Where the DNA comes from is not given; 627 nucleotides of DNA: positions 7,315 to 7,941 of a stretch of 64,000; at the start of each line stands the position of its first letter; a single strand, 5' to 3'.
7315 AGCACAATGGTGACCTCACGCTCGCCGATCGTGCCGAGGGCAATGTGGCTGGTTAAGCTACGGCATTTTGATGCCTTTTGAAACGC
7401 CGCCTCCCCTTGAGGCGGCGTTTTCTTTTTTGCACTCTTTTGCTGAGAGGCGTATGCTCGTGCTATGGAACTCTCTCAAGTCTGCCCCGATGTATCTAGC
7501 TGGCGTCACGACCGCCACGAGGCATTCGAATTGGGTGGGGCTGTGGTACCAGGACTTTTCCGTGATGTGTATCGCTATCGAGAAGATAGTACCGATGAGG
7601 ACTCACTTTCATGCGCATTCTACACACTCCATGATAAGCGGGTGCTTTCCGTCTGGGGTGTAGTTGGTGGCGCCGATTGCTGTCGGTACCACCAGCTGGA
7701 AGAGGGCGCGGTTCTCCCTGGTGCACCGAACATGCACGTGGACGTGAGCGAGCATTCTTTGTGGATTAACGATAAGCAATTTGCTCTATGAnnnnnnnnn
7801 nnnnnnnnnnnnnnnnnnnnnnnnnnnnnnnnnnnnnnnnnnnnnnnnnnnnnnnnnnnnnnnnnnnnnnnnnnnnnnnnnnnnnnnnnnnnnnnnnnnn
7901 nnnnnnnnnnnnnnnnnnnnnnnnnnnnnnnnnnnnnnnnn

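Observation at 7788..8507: Two paralogous MauE/DoxX-family membrane proteins, each fused to a different N-terminal metal-binding domain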

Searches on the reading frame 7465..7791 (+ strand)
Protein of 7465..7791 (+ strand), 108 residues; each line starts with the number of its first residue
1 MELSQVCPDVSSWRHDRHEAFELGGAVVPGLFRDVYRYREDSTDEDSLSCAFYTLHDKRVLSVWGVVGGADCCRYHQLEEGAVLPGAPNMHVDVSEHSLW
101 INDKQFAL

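Call 36: search_protein_families(library=pfam, proteins=[window:7465-7791:+], max_evalue=0.01)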
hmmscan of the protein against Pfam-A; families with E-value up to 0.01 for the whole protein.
window:7465-7791:+ (108 aa): 0 families
